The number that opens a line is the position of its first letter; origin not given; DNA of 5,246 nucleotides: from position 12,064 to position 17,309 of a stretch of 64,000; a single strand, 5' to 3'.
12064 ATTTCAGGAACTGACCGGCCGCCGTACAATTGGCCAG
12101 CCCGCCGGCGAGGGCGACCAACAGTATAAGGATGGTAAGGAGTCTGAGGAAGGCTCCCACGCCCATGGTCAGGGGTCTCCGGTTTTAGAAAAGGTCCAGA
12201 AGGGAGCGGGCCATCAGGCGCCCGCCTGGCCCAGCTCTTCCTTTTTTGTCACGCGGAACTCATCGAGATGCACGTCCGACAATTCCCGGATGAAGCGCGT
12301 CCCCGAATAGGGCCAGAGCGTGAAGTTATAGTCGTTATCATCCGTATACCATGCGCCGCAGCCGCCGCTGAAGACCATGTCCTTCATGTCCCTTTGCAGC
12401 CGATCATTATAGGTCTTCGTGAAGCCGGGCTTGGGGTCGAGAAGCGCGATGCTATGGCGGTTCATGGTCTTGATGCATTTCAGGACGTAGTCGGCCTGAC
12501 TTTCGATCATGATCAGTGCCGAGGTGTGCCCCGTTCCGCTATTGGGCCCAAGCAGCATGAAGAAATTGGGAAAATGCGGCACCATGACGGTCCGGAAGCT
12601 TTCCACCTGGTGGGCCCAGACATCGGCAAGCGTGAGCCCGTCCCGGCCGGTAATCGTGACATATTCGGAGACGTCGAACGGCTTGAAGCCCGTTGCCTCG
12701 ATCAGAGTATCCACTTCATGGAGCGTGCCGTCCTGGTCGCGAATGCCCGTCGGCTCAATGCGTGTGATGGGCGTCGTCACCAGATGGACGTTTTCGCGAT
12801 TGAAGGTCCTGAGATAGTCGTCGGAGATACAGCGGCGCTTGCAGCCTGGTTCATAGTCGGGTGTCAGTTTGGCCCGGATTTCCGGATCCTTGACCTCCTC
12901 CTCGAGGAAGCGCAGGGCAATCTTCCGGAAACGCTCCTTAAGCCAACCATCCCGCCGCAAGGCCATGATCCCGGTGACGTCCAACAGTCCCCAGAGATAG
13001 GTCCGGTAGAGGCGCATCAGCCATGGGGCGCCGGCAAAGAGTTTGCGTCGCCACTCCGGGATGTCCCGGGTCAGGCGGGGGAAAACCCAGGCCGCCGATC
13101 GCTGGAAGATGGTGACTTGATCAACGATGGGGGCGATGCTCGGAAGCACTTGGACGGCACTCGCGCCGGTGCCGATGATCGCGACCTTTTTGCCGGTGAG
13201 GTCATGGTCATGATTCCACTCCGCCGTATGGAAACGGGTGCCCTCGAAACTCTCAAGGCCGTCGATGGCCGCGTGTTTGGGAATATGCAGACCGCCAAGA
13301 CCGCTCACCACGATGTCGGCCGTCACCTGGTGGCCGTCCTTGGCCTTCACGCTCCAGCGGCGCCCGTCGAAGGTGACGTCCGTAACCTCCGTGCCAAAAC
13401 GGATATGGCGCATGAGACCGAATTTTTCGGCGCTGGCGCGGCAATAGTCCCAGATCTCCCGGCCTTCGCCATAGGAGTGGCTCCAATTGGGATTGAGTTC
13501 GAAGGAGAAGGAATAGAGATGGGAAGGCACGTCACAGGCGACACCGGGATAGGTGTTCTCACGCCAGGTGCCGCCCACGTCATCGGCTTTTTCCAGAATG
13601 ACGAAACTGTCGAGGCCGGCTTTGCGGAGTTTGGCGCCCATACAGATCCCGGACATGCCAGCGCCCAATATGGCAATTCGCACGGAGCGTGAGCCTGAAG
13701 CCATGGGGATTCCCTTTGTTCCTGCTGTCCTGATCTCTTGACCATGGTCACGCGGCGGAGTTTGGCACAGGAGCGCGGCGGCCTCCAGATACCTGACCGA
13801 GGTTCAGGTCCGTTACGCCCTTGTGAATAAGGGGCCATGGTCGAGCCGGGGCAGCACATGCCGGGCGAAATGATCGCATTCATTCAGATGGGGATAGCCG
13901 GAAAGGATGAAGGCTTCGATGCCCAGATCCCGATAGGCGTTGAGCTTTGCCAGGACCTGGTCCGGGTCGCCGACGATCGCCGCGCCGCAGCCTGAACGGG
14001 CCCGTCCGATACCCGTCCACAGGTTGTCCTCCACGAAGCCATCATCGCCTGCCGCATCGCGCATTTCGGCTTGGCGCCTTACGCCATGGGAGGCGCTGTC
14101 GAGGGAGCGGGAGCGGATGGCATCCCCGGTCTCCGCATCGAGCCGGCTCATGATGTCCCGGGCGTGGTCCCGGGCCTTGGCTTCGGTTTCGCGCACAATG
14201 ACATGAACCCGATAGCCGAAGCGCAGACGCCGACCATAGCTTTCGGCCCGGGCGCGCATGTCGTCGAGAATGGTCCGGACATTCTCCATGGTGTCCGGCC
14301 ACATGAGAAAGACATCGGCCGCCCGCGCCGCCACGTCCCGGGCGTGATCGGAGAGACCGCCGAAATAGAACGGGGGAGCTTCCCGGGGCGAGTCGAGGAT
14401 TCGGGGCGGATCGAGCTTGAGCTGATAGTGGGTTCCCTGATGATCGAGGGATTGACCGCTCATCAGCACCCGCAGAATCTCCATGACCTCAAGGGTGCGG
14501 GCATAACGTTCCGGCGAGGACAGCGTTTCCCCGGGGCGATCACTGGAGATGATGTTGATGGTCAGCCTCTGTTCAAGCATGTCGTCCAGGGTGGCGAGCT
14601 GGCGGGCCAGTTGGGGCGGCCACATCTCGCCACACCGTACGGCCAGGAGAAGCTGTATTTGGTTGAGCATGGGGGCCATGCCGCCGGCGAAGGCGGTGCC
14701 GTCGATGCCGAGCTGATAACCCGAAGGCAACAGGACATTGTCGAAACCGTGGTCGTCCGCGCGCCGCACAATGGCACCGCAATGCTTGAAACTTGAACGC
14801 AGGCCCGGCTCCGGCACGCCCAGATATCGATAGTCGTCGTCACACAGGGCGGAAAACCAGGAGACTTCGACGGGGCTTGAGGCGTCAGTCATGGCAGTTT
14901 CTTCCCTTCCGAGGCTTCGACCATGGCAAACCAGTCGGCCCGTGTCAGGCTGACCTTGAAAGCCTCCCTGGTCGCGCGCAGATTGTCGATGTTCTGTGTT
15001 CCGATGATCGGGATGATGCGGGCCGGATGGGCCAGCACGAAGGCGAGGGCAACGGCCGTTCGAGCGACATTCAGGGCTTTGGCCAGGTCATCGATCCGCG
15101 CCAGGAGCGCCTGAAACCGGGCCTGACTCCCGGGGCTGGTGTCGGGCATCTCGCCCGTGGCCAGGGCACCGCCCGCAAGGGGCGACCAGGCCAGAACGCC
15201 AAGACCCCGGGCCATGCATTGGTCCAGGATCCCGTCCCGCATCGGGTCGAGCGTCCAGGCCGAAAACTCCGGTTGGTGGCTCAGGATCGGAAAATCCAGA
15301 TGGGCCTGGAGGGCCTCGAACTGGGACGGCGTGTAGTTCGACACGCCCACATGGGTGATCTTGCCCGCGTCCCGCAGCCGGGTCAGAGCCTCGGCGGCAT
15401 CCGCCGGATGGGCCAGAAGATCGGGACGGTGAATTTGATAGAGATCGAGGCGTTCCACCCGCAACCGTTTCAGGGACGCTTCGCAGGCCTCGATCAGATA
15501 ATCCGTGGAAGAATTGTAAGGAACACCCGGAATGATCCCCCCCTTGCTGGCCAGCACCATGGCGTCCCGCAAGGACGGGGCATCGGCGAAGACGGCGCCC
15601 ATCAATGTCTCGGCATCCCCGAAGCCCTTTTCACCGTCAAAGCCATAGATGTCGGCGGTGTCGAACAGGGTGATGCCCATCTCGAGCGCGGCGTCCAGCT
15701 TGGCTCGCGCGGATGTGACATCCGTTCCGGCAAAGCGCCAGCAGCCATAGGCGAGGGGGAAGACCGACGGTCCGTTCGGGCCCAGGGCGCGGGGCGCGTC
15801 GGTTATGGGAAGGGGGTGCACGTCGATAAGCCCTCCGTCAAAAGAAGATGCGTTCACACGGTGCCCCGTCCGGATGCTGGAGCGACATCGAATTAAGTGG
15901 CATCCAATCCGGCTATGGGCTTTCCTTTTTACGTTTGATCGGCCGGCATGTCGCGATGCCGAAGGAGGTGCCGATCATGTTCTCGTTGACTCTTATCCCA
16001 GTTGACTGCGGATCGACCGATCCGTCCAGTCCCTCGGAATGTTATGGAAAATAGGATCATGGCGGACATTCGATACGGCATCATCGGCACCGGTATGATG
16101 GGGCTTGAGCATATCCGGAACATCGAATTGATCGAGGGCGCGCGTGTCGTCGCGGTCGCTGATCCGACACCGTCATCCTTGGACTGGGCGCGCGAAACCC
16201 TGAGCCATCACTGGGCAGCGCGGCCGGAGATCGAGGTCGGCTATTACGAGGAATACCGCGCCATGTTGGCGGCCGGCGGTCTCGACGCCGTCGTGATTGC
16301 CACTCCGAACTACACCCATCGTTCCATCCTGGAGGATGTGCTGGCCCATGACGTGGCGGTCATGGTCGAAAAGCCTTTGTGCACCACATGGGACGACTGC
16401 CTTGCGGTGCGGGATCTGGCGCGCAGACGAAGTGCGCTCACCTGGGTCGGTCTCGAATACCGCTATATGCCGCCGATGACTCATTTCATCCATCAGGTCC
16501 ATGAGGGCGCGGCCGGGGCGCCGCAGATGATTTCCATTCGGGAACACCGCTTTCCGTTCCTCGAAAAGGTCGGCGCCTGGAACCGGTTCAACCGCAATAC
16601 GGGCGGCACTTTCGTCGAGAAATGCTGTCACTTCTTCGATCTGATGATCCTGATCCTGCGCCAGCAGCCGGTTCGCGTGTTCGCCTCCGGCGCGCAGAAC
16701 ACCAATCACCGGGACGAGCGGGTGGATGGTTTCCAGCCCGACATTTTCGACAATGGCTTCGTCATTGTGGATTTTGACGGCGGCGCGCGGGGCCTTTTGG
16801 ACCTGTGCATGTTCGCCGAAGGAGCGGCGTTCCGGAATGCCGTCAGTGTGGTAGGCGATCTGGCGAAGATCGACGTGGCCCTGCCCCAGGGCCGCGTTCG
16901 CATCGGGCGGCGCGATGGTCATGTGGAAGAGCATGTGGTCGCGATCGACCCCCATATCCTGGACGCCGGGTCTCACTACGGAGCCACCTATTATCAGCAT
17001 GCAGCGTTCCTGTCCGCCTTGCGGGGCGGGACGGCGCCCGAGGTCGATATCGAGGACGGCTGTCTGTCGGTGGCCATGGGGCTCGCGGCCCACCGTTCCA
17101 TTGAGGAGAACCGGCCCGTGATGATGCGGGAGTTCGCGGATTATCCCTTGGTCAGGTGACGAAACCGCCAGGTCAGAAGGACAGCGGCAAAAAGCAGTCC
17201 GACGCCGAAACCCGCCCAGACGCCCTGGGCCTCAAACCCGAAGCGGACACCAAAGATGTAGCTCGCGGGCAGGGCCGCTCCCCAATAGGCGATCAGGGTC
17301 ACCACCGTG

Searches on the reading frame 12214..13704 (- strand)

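Call 19: search_protein_families(library=pfam, max_evalue=0.001, proteins=[window:12214-13704:-])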
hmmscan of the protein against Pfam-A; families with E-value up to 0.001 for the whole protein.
window:12214-13704:- (496 aa): 9 families
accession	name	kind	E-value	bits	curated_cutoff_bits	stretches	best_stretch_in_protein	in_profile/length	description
PF00743.25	FMO-like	-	5.4e-20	71.8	22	1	9-213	3-225/532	Flavin-binding monooxygenase-like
PF13738.12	Pyr_redox_3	-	1.5e-18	67.5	30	1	12-206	2-199/305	Pyridine nucleotide-disulphide oxidoreductase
PF13450.12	NAD_binding_8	-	1.7e-12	47.9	21.9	1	12-78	1-65/68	NAD(P)-binding Rossmann-like domain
PF07992.20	Pyr_redox_2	-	3.6e-10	40.2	26.1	1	9-220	2-190/291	Pyridine nucleotide-disulphide oxidoreductase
PF13434.12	Lys_Orn_oxgnase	-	1.6e-06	27.9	21.3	1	82-192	95-209/339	L-lysine 6-monooxygenase/L-ornithine 5-monooxygenase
PF01266.30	DAO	-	2.5e-06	27.7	27.9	0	9-50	1-42/353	FAD dependent oxidoreductase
PF01593.30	Amino_oxidase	-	1.5e-05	25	19.8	0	17-89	1-59/443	Flavin containing amine oxidoreductase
PF00070.33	Pyr_redox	-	8.8e-05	23.4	22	0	173-217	1-44/82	Pyridine nucleotide-disulphide oxidoreductase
PF13454.12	NAD_binding_9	-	9.6e-05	22.8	21.8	0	103-137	119-153/155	FAD-NAD(P)-binding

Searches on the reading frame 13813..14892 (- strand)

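Call 56: search_protein_families(library=pfam, max_evalue=0.00001, proteins=[window:13813-14892:-])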
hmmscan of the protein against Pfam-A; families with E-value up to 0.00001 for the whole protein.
window:13813-14892:- (359 aa): 1 family
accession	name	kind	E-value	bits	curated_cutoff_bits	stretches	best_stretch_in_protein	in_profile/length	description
PF00296.26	Bac_luciferase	-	2.1e-47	162.4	27.9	1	33-326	20-313/314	Luciferase-like monooxygenase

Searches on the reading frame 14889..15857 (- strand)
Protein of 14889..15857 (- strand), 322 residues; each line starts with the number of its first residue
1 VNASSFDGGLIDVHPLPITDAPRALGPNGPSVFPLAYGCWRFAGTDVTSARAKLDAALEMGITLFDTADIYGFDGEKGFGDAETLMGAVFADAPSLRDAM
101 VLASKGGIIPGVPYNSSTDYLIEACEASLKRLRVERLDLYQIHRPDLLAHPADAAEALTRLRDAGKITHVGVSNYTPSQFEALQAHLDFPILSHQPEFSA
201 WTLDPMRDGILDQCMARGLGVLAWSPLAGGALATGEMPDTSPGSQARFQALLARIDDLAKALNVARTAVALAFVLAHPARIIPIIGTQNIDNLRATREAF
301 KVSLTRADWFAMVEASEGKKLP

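Call 56: search_protein_families(library=pfam, max_evalue=0.00001, proteins=[window:14889-15857:-])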
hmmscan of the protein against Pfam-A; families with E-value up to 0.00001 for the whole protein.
window:14889-15857:- (322 aa): 1 family
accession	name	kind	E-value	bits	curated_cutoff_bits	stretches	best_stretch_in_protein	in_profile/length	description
PF00248.27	Aldo_ket_red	-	1.1e-56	192.6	24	1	35-315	2-289/291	Aldo/keto reductase family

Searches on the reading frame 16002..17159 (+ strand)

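Call 56: search_protein_families(library=pfam, max_evalue=0.00001, proteins=[window:16002-17159:+])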
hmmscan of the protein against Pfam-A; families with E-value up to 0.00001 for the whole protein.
window:16002-17159:+ (385 aa): 3 families
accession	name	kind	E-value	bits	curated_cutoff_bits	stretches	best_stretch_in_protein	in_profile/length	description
PF02894.22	GFO_IDH_MocA_C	-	2.2e-23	83.7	22.9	1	165-375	3-218/218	Oxidoreductase family, C-terminal alpha/beta domain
PF01408.29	GFO_IDH_MocA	-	1e-22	81.5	24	1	23-150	1-119/120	Oxidoreductase family, NAD-binding Rossmann fold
PF22725.1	GFO_IDH_MocA_C3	-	5.5e-12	46.2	27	1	166-289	8-122/124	GFO/IDH/MocA C-terminal domain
